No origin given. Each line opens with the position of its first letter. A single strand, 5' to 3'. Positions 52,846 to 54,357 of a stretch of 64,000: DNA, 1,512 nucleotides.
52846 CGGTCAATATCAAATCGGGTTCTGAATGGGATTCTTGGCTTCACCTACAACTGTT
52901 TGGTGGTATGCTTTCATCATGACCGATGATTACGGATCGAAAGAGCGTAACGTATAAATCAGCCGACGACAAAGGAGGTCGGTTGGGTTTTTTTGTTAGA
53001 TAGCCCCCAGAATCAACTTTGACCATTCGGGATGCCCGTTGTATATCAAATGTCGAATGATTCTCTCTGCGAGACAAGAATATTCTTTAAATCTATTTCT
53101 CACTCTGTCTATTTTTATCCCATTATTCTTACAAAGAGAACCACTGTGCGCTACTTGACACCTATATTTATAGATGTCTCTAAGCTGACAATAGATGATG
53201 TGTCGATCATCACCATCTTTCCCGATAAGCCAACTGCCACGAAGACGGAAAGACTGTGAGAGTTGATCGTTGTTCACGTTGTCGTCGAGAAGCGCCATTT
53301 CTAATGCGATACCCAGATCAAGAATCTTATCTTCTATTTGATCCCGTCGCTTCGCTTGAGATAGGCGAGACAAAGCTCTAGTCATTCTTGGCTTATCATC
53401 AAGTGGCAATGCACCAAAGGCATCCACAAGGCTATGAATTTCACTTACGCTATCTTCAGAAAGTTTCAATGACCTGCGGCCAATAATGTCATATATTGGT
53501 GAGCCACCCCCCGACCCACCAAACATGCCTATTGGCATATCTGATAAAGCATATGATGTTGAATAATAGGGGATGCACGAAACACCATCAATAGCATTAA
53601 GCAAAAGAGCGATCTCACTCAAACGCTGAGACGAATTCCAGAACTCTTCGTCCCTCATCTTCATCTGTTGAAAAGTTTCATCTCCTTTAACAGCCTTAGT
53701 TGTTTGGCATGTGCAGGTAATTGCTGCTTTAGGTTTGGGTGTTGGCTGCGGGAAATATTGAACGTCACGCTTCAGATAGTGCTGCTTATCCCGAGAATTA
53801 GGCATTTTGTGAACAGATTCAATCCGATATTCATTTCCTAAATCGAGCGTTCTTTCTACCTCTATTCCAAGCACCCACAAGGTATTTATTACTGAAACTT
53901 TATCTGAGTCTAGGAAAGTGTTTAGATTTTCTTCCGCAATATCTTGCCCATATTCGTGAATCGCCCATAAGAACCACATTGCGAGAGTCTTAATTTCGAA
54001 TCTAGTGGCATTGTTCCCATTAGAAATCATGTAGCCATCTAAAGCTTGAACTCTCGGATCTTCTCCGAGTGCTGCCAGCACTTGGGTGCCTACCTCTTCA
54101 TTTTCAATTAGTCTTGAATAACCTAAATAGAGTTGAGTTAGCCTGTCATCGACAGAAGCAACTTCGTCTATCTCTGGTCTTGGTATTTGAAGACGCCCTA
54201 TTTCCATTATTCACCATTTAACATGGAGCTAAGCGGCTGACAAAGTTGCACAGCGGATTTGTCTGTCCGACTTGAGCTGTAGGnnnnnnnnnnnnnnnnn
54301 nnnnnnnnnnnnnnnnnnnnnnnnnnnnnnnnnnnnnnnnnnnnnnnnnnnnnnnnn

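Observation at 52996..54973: Two-gene module on the comM-integrated island: a 229-aa unknown plus a 403-aa protein with a C-terminal HEPN Rx4H motif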

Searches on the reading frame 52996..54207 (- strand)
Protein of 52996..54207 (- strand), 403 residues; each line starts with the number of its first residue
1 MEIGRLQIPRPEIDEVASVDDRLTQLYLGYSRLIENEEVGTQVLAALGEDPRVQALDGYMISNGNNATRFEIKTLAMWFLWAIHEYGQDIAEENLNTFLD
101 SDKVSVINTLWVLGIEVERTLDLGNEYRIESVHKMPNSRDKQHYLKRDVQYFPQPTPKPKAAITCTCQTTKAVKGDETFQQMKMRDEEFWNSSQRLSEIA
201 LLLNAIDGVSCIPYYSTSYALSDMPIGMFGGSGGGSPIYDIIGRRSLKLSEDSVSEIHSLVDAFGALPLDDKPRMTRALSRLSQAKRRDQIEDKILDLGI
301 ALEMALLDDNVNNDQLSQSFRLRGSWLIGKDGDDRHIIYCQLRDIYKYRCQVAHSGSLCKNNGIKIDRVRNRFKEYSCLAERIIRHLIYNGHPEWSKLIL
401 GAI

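Call 3: search_protein_families(library=pfam, proteins=[window:52996-54207:-], max_evalue=1)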
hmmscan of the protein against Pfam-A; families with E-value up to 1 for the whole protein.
window:52996-54207:- (403 aa): 1 family
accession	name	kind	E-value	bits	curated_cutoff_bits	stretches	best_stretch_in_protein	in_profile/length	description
PF18591.6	IMP2_C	-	0.26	11.8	26.8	0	200-233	21-54/63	Immune Mapped Protein 2 (IMP2) C-terminal domain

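Call 4: search_protein_families(library=padloc, proteins=[window:52996-54207:-], max_evalue=1)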
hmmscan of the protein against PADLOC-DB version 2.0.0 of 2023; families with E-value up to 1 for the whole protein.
window:52996-54207:- (403 aa): 0 families

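Call 5: search_protein_families(library=ncbifam, proteins=[window:52996-54207:-], max_evalue=1)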
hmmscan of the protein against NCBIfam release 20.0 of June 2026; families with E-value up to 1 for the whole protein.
window:52996-54207:- (403 aa): 0 families

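Call 6: find_homologous_proteins(query=window:52996-54207:-)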
Query window:52996-54207:- (403 aa): 265 proteins with E <= 0.001 among 4609 candidates; the best 120 are listed.
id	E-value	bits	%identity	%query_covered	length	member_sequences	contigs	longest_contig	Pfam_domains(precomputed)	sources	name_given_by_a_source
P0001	3.2e-272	920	100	100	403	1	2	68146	-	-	-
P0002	1.0e-242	823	91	100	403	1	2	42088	-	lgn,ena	-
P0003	1.5e-232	790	88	100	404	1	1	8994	-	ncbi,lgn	ncbi:MAG: hypothetical protein WCH07_09020 [Deltaproteobacteria bacterium]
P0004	6.4e-211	719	81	100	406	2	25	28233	-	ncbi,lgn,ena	-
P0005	2.5e-210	717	81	100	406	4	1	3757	-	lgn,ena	-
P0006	8.8e-210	715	81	100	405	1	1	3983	-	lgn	-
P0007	4.2e-201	686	78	100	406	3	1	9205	-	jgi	jgi:hypothetical protein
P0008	1.9e-196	671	78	100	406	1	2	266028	-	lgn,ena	-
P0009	3.3e-183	627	82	85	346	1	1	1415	-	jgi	jgi:hypothetical protein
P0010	1.8e-178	612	68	100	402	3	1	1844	-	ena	-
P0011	9.3e-171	586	66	99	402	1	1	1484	-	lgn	-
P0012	6.1e-168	577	64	100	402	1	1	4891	-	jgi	jgi:hypothetical protein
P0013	1.1e-166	573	65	100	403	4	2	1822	-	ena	-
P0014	5.0e-166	571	65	100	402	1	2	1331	-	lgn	-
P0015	1.6e-161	556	64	100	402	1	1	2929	-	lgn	-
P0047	3.9e-132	459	53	100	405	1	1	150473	-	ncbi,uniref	ncbi:hypothetical protein [Vreelandella titanicae]|uniref:hypothetical protein n=1 Tax=Vreelandella 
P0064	2.8e-124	433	50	100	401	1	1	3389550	-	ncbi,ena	-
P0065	1.1e-123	431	50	100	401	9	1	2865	PF26019.2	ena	-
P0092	3.4e-117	410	50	100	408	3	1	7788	PF26019.2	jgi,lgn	-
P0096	1.9e-116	408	48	100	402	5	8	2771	PF26019.2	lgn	-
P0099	2.2e-115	404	49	100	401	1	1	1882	PF26019.2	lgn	-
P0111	6.9e-112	392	47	100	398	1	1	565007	-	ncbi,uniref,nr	ncbi:hypothetical protein [Uliginosibacterium sp. H1]|uniref:hypothetical protein n=1 Tax=Uliginosib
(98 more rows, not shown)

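Call 8: search_protein_families(library=pfam, proteins=[P0065, P0092, P0096, P0099, P0047, P0111], max_evalue=1)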
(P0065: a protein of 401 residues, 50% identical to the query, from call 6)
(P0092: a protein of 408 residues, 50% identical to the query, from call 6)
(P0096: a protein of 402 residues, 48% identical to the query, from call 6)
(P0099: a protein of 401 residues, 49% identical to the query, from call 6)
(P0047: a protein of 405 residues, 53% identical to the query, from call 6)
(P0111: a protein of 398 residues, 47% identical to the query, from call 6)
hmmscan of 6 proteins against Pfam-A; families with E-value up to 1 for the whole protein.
P0065 (401 aa): 0 families

P0092 (408 aa): 1 family
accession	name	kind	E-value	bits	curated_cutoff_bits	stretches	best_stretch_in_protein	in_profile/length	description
PF22491.1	DUF6988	-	0.28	11.4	27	0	69-95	30-56/167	Family of unknown function (DUF6988)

P0096 (402 aa): 0 families

P0099 (401 aa): 0 families

P0047 (405 aa): 1 family
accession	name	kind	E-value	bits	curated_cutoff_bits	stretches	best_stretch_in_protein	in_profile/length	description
PF04740.18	LXG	-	0.039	14.3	26.5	1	247-301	110-165/202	LXG domain of WXG superfamily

P0111 (398 aa): 0 families

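Call 13: search_solved_structures(query=A2, max_evalue=10, show_alignments=2)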
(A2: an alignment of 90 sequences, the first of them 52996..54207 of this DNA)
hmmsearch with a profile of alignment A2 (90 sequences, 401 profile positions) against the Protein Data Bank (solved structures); distinct sequences matched with E-value up to 10: 16.
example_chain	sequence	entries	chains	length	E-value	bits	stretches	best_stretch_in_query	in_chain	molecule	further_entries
3o1h_A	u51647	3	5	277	0.0087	18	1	80-206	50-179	Sensor protein TorS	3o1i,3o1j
3i9y_A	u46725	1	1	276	0.011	17.7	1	80-206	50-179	Sensor protein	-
9hxj_A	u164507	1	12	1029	0.042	15.7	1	249-315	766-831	Maltose/maltodextrin-binding periplasmic protein,Bacterial antiviral defense protein Ec3Ap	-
3k2m_A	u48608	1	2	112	0.11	14.4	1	315-385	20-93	Proto-oncogene tyrosine-protein kinase ABL1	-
1ab2_A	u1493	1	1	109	0.11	14.4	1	315-385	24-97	C-ABL TYROSINE KINASE SH2 DOMAIN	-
5dc0_B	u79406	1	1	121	0.14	14.1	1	315-385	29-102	Tyrosine-protein kinase ABL1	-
3t04_A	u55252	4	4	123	0.14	14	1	315-385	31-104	Tyrosine-protein kinase ABL1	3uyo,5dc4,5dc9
1zbd_B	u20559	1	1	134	0.26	13.2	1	242-283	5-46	RABPHILIN-3A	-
2abl_A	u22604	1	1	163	0.32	12.9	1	315-385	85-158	ABL TYROSINE KINASE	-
9f01_A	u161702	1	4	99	0.6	11.9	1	315-385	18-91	synthetic D-SH2 domain NS1-10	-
9f00_A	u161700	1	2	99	0.63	11.9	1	315-385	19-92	synthetic D-SH2 domain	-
2ctr_A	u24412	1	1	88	0.7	11.7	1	228-288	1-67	DnaJ homolog subfamily B member 9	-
6amv_A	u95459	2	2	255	0.7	11.7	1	315-385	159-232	Tyrosine-protein kinase ABL1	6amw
6elt_A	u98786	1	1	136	0.94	11.3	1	109-161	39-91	Polyphenol oxidase, chloroplastic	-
6elv_A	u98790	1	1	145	1.1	11.1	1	109-161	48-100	Polyphenol oxidase, chloroplastic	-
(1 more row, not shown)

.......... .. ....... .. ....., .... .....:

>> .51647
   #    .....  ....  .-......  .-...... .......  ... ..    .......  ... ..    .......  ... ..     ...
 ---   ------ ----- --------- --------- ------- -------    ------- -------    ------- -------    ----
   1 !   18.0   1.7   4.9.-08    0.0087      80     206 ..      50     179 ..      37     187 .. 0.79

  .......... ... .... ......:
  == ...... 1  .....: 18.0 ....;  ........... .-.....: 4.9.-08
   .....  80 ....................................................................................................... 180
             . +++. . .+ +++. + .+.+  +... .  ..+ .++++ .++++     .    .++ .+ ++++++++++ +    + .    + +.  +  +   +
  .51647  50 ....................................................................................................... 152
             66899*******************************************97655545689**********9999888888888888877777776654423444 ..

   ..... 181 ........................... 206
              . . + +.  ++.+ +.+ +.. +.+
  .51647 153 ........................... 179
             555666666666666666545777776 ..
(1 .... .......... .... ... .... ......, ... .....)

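Call 24: predict_structure(alignment_id=A2)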
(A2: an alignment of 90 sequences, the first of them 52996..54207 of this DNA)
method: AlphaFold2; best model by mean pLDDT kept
length: 403 residues; sequences in the alignment: 90
mean_pLDDT: 89.7   pTM: 0.88
mean pLDDT of the five models: 89.7, 89.3, 89.0, 87.5, 87.1
residues with pLDDT >= 90: 282; 70-90: 90; 50-70: 31; < 50: 0
segments of 3 or more residues with pLDDT < 50: none
pLDDT, mean of each block of 10 residues (from residue 1): 61 59 85 89 94 94 89 94 91 95 95 95 95 91 81 77 96 86 92 96 94 93 84 71 85 93 94 94 93 97 91 84 95 96 97 94 96 97 97 89 77
secondary structure, 60 per line:
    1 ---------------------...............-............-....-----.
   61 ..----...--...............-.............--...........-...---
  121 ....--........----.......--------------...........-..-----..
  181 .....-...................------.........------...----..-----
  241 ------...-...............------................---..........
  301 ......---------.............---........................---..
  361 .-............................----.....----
elements in order: H22-36 H38-49 H51-54 E60-62 E67-69 H72-86 H88-100 E103-113 E115-117 E121-124 E127-131 H139-145 E160-170 H179-185 H187-205 E212-220 E247-249 H251-265 H272-287 H291-306 H316-328 H332-355 H363-390 H395-399

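Call 28: fold_search(model_id=the predicted structure, library=pdb)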
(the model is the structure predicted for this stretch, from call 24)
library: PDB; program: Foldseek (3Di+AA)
matches with E <= 10: 265; with E <= 0.001: 0
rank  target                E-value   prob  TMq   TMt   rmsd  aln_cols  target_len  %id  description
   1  4z2c_A                7.3e-01  0.06  0.11  0.10  24.5       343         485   10  Quinolone(Moxifloxacin)-DNA cleavage complex of gyrase from S. pneumoniae (released 2016-09-14)
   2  6z1a_B                7.3e-01  0.04  0.10  0.07  25.7       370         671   10  Ternary complex of Staphylococcus aureus DNA gyrase with AMK12 and DNA (released 2020-11-11)
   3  1jv6                  7.6e-01  0.21  0.15  0.23  17.1       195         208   12  BACTERIORHODOPSIN D85S/F219L DOUBLE MUTANT AT 2.00 ANGSTROM RESOLUTION (released 2001-10-31)
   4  9o41_A                8.4e-01  0.06  0.11  0.13  16.6       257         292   13  Crystal structure of the L411A mutant of pregnane X receptor ligand binding domain (apo form) (released 2025-11-05)
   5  6fzz                  9.2e-01  0.09  0.09  0.15  14.6       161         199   14  Crystal structure of BSE31 (BSPA14S_RS05060 gene product) from Lyme disease agent Borrelia (Borreliella) spielmanii (released 2019-03-27)
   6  6ch2_D                1.0e+00  0.16  0.14  0.28  13.1       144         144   13  Crystal structure of the cytoplasmic domain of FlhA and FliT-FliD complex (released 2018-05-16)
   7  2jif_B                1.0e+00  0.02  0.10  0.10  26.2       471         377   10  Structure of human short-branched chain acyl-CoA dehydrogenase (ACADSB) (released 2007-04-03)
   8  5cwf_D                1.1e+00  0.10  0.12  0.21  12.7       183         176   11  Crystal structure of de novo designed helical repeat protein DHR8 (released 2015-12-16)
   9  6qtk_C                1.1e+00  0.02  0.09  0.08  25.4       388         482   10  2.31A structure of gepotidacin with S.aureus DNA gyrase and doubly nicked DNA (released 2019-03-13)
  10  5cwf_A                1.2e+00  0.11  0.12  0.20  12.7       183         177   11  Crystal structure of de novo designed helical repeat protein DHR8 (released 2015-12-16)
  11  5izt_A                1.2e+00  0.08  0.09  0.14  15.0       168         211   10  Crystal structure of a C-terminal proteolytic fragment of an outer surface protein from Borrelia burgdorferi (released 2016-05-04)
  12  5mil_A                1.4e+00  0.10  0.12  0.25  17.1       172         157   13  Pirating conserved phage mechanisms promotes promiscuous staphylococcal pathogenicity islands transfer. (released 2017-09-06)
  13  5k47_A                1.4e+00  0.03  0.15  0.13  28.7       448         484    8  CryoEM structure of the human Polycystin-2/PKD2 TRP channel (released 2016-08-24)
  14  7w5h_B                1.4e+00  0.11  0.13  0.14  13.9       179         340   17  The structure of trichobrasilenol synthase TaTC6 in complex with FsPP (released 2022-08-31)
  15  9kjz_C                1.4e+00  0.04  0.13  0.10  22.7       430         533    8  Cryo-EM structure of the Retron-Eco7 complex (state 3) (released 2025-11-12)
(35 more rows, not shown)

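Call 29: search_protein_families(library=pfam, alignment_id=A2, max_evalue=1)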
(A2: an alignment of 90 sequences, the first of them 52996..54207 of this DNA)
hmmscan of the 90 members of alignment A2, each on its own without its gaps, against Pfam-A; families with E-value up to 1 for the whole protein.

A. member 1, window:52996-54207:- (403 aa): 1 family
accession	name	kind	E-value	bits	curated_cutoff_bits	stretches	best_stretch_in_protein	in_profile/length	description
PF18591.6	IMP2_C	-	0.26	11.8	26.8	0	200-233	21-54/63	Immune Mapped Protein 2 (IMP2) C-terminal domain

B. families by the number of members that match (of 90 scanned): 27 families (the first 25 are shown)
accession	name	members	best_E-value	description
PF10037.15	MRP-S27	5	0.0059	Mitochondrial 28S ribosomal protein S27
PF18591.6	IMP2_C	4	0.054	Immune Mapped Protein 2 (IMP2) C-terminal domain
PF11304.13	DUF3106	4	0.072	Protein of unknown function (DUF3106)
PF04412.18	AcnX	4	0.082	Aconitase X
PF18735.6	HEPN_RiboL-PSP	2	0.0077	RiboL-PSP-HEPN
PF00539.23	Tat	2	0.015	Transactivating regulatory protein (Tat)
PF05193.26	Peptidase_M16_C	1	0.0095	Peptidase M16 inactive domain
PF08759.17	GT-D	1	0.0099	Glycosyltransferase GT-D fold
PF16037.10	DUF4790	1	0.023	Domain of unknown function (DUF4790)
PF03135.19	CagE_TrbE_VirB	1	0.024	CagE, TrbE, VirB family, component of type IV transporter system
PF10475.15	Vps54_N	1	0.03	Vacuolar-sorting protein 54, of GARP complex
PF16782.11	SIL1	1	0.032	Nucleotide exchange factor SIL1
PF04740.18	LXG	1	0.039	LXG domain of WXG superfamily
PF08951.15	EntA_Immun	1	0.051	Enterocin A Immunity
PF12921.12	ATP13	1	0.065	Mitochondrial ATPase expression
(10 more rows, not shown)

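Call 41: find_related_loci(query=A2, collection=genome_contigs, flank=10000)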
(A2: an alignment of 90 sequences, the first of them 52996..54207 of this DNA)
Query A2 (403 aa) in genome_contigs; peptide patterns used: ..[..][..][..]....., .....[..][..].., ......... (x = any residue, [..] = any of these).
59 stretches matched a pattern; 36 encode a relative of the query (tblastn E <= 1e-3); 36 distinct loci.
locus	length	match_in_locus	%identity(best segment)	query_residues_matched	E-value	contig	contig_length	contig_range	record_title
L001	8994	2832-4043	88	1-403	0e+0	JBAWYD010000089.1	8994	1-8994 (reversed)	MAG: Deltaproteobacteria bacterium isolate ELA080 MAG080_89, whole genome shotgun sequence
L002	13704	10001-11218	81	1-403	0e+0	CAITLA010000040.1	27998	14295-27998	MAG: uncultured Syntrophaceae bacterium isolate AM-sed-core3-D1_bin-194 genome assembly, contig: bin-194:040/313, whole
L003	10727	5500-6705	55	1-403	5e-146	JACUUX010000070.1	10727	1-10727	MAG: Nitrospirae bacterium isolate Kmv42 NODE_3010_length_10727_cov_111.686469, whole genome shotgun sequence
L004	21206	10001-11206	58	1-403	5e-142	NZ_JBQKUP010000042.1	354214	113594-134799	Nitrospira sp. T9 6587_E_k141_89, whole genome shotgun sequence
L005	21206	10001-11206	55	1-403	3e-140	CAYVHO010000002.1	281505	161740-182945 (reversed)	MAG TPA_asm: uncultured Nitrospira sp. isolate SRP215229_co1_117 genome assembly, contig: NODE_8_length_281505_cov_144.0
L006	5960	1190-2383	56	1-402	3e-139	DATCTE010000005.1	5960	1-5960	MAG TPA_asm: Thiobacillus sp. isolate SMAG_U7323 k141_168553, whole genome shotgun sequence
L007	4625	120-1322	54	1-403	3e-138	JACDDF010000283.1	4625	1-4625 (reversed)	MAG: Nitrospirales bacterium isolate MGR_bin327 SD2899_NODE_6837_length_4625_cov_0.955980, whole genome shotgun sequence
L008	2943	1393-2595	48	1-402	4e-129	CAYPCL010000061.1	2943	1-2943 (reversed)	MAG TPA_asm: uncultured Candidatus Saccharibacteria bacterium isolate binchicken_co17_403 genome assembly, contig: NODE_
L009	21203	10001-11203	50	1-403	2e-121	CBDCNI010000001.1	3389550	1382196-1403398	MAG: Rubrobacteraceae bacterium isolate 41ac5407-181a-4304-b543-ce4741083dc1 genome assembly, contig: contig_1, whole ge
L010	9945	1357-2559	49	1-403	2e-119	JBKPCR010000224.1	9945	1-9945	MAG: bacterium isolate GB_EKS_MAG_00046 GB_EKS_000001316881, whole genome shotgun sequence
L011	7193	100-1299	51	1-402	1e-117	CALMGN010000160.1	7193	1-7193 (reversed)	MAG TPA_asm: uncultured Anaerolineaceae bacterium isolate SRR6284162_bin.61_CONCOCT_v1.1_MAG genome assembly, contig: ER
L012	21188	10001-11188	50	1-403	1e-115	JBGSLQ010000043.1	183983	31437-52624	MAG: Desulfomonilaceae bacterium isolate JTS-AC162 k141_728586, whole genome shotgun sequence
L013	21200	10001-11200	45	1-403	2e-111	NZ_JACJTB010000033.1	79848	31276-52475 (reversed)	Nostoc spongiaeforme FACHB-130 contig33, whole genome shotgun sequence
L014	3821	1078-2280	45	1-403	2e-108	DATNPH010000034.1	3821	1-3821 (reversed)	MAG TPA_asm: Coleofasciculaceae cyanobacterium isolate SMAG_U16476 k141_573390, whole genome shotgun sequence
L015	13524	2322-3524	45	1-403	2e-103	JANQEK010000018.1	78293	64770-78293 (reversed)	MAG: Nitrospinaceae bacterium isolate PL23a_bin.2 k99_6437816, whole genome shotgun sequence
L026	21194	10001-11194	47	1-403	1e-119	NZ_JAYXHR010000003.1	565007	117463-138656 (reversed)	Uliginosibacterium sp. H1 H1_scaffold3, whole genome shotgun sequence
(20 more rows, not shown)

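Call 50: search_protein_representatives(alignment_id=A2)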
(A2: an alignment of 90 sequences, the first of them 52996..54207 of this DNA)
Query: 90 sequences, 401 profile positions. Proteins with E-value up to 0.001 (for the whole library): 5511; up to 1e-10: 1690; up to 1e-30: 296. The best 150 are listed.
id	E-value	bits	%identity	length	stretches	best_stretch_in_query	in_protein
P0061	1.5e-193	659.4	-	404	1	1-400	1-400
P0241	3.8e-146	503.3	-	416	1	3-400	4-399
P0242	1.8e-145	501.1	-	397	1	1-400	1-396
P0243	4.5e-142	489.9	-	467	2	33-399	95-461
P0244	1.8e-141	487.9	-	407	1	1-400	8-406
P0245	2.8e-140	484.0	-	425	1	4-396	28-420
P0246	6.7e-139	479.4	-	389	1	19-399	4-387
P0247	2.6e-137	474.2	-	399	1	2-400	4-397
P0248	1.4e-136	471.8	-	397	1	7-399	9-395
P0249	1.3e-134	465.3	-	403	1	2-400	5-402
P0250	7.5e-134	462.8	-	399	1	1-399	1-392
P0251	5.9e-133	459.9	-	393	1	22-400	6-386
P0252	2.5e-131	454.5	-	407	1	2-399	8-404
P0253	1.9e-130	451.6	-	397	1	22-400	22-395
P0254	5.7e-130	450.0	-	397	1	5-400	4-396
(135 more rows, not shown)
